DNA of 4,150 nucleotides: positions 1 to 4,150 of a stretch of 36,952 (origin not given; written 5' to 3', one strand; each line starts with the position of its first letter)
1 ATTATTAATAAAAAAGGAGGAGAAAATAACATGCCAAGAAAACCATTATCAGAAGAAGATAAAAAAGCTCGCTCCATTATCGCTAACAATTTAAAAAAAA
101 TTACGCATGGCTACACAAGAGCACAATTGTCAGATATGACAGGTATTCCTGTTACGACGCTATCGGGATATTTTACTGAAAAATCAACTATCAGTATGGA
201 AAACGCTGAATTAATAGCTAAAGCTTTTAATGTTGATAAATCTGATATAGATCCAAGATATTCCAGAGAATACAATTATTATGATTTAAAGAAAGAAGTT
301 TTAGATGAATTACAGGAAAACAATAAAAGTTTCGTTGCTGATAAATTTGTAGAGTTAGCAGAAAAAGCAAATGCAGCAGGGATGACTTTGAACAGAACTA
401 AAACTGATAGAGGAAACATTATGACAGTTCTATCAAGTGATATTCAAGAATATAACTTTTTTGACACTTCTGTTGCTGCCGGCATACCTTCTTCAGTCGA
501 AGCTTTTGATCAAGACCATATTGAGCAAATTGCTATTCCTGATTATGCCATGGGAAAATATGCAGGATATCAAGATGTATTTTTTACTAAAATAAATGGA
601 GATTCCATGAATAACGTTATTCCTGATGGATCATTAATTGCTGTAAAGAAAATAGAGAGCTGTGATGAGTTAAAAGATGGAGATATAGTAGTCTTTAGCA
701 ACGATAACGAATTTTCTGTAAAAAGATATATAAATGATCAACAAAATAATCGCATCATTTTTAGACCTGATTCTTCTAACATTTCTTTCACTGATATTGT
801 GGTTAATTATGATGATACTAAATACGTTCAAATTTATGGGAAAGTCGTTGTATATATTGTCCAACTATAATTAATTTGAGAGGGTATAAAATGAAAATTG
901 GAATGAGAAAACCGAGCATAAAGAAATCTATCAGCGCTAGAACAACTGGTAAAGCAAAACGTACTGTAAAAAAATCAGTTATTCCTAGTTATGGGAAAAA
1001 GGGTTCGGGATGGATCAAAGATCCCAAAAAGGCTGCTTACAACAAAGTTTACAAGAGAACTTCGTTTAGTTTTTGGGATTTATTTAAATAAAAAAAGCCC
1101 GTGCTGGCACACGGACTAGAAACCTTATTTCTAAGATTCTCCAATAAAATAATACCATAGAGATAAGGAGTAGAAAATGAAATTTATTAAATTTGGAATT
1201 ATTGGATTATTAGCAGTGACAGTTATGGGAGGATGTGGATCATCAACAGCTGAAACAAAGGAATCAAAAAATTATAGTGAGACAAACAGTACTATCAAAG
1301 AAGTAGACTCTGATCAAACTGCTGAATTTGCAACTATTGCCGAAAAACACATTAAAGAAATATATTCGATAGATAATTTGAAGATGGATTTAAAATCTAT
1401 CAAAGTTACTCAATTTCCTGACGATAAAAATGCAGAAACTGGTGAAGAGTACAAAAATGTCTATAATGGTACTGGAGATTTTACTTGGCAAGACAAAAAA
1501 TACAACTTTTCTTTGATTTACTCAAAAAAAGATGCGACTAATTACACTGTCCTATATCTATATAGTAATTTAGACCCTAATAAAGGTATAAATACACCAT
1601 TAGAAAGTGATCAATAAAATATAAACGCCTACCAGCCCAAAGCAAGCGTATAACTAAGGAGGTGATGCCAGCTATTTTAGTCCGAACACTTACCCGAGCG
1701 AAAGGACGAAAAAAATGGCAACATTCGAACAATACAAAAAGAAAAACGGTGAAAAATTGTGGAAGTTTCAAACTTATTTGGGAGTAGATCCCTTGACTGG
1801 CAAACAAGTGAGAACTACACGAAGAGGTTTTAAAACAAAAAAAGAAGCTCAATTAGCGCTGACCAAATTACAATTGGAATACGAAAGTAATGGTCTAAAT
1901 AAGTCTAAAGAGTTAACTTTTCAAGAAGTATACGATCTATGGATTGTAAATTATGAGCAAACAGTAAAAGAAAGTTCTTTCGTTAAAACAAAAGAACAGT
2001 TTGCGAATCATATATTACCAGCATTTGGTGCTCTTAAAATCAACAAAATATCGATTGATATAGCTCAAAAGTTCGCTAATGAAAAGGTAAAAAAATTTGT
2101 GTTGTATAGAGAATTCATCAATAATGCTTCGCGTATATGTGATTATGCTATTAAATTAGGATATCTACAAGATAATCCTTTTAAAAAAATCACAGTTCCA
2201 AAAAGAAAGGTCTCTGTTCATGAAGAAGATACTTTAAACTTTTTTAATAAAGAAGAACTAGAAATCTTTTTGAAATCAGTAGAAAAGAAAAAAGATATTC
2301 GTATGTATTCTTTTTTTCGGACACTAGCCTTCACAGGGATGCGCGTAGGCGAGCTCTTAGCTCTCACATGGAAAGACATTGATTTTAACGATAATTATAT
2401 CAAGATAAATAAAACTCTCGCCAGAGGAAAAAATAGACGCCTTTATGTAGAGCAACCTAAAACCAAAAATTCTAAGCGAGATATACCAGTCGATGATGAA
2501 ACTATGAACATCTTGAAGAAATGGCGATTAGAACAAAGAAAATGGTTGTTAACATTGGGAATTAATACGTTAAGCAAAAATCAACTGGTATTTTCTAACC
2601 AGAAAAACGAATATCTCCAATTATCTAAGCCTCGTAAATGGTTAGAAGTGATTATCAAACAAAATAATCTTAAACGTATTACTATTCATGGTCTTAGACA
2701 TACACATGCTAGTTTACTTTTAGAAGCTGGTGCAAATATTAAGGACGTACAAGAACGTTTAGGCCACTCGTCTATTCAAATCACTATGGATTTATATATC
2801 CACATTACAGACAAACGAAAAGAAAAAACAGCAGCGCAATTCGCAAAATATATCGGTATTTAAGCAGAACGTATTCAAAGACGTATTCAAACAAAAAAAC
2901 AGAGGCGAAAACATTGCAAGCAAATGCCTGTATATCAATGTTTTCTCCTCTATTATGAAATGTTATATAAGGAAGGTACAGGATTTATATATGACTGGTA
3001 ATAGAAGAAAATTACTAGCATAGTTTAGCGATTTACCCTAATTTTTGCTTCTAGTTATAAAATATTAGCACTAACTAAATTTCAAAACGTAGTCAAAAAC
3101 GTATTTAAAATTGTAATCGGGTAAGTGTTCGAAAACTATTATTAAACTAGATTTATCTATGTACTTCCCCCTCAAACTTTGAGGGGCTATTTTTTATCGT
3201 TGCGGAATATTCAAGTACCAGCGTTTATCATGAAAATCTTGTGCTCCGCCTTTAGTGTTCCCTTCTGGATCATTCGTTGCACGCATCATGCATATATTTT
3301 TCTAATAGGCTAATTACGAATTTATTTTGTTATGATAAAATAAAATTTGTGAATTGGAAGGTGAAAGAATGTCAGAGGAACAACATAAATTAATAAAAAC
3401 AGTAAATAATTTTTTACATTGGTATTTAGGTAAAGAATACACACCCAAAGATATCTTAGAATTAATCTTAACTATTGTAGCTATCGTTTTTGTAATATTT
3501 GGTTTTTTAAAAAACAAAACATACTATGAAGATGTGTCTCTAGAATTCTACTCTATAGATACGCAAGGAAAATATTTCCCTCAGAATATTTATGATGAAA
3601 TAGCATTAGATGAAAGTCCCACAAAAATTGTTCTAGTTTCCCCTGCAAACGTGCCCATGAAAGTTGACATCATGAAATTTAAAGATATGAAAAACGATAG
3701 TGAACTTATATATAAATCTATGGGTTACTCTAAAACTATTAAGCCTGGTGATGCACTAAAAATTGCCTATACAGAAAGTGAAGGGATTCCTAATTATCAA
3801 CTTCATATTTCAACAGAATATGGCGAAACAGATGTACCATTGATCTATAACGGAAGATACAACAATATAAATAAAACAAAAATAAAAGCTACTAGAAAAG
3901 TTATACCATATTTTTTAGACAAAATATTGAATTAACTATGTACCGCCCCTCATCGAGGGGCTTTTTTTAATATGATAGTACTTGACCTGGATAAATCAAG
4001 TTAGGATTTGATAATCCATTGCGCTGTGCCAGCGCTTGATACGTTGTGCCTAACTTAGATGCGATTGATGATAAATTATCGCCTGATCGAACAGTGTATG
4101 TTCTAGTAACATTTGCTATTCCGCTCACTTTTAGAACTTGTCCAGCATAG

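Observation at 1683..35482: Exact 15-mer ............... present three times: upstream of int, inverted at the far side of attP, and just after the Xis-family gene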

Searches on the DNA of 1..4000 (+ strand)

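Call 5: search_dna_similar(query=window:1-4000:+, collection=phages, mode=near, max_rows=30)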
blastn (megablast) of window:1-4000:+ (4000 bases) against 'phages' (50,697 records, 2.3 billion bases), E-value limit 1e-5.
Records with a match: 2; places in all: 2; records where one place covers at least 80% of the query: 0.
Best place of each record, by identity: 95-99% 1; 80-90% 1.
By first word of the organism name: Siphoviridae 1; Enterococcus 1.
By host as written in the record: - 1; Enterococcus faecium 4995/20 1.
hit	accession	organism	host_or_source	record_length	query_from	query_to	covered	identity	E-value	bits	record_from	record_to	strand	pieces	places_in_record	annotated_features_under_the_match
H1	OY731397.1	Siphoviridae sp. ctekg1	-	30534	1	1619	40%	96.5%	0e+0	2680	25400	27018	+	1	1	transcriptional repressor | hypothetical protein (x2)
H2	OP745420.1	Enterococcus phage 4995_2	Enterococcus faecium 4995/20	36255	3181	3318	3%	87.0%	3e-34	154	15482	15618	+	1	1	record has no annotation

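Call 7: get_annotated_region(hit=H1, flank=6000)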
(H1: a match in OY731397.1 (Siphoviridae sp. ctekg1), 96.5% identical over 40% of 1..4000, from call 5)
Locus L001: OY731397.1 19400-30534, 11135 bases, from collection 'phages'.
description: Siphoviridae sp. ctekg1 genome assembly, chromosome: 1.
organism: Siphoviridae sp. ctekg1 (NCBI taxid 2828212)
taxonomy: Viruses; Duplodnaviria; Heunggongvirae; Uroviricota; Caudoviricetes
host: -; source: -; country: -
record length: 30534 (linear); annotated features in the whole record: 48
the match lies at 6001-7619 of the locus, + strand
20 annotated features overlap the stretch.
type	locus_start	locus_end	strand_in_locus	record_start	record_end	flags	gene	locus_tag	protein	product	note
CDS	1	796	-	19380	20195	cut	-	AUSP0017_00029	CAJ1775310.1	exonuclease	ID:AUSP0017_00029; source:Prodigal:002006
CDS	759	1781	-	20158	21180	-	-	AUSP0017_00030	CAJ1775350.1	RecT-like ssDNA annealing protein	ID:AUSP0017_00030; source:Prodigal:002006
CDS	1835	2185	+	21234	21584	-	-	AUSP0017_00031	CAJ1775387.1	hypothetical protein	ID:AUSP0017_00031; source:Prodigal:002006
CDS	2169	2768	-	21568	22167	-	-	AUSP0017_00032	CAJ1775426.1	hypothetical protein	ID:AUSP0017_00032; source:Prodigal:002006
CDS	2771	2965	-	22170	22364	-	-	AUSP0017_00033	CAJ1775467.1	hypothetical protein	ID:AUSP0017_00033; source:Prodigal:002006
CDS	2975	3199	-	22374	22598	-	-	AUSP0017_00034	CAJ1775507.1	hypothetical protein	ID:AUSP0017_00034; source:Prodigal:002006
CDS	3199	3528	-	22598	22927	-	-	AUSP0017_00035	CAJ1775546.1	hypothetical protein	ID:AUSP0017_00035; source:Prodigal:002006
CDS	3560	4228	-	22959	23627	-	-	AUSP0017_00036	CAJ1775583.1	endonuclease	ID:AUSP0017_00036; source:Prodigal:002006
CDS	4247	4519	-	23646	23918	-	-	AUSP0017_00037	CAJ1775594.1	hypothetical protein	ID:AUSP0017_00037; source:Prodigal:002006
CDS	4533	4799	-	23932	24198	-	-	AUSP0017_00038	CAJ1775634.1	hypothetical protein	ID:AUSP0017_00038; source:Prodigal:002006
CDS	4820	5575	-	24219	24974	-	-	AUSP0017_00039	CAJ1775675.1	anti-repressor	ID:AUSP0017_00039; source:Prodigal:002006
CDS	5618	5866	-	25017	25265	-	-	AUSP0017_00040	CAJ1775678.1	hypothetical protein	ID:AUSP0017_00040; source:Prodigal:002006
CDS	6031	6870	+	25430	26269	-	-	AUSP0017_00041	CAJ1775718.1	transcriptional repressor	ID:AUSP0017_00041; source:Prodigal:002006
CDS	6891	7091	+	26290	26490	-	-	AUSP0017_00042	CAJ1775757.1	hypothetical protein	ID:AUSP0017_00042; source:Prodigal:002006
CDS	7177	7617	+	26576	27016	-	-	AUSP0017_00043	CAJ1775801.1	hypothetical protein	ID:AUSP0017_00043; source:Prodigal:002006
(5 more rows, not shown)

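Call 57: search_rna_families(source=window, start=1550, end=3300, threshold=evalue, max_evalue=5)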
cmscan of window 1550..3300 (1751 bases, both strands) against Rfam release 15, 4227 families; matches with E-value up to 5: 3.
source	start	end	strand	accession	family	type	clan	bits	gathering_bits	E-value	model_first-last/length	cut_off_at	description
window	2846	2961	+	RF02029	sraA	Gene; sRNA;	-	21.5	56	2.4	1-95/95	no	sraA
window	2891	2967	-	RF01896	mir-142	Gene; miRNA;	-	18.9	57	1.3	1-85/85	no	mir-142 microRNA precursor family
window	2388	2422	-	RF00615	LhrA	Gene; sRNA;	-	12.5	100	3.2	19-53/269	no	Listeria Hfq binding LhrA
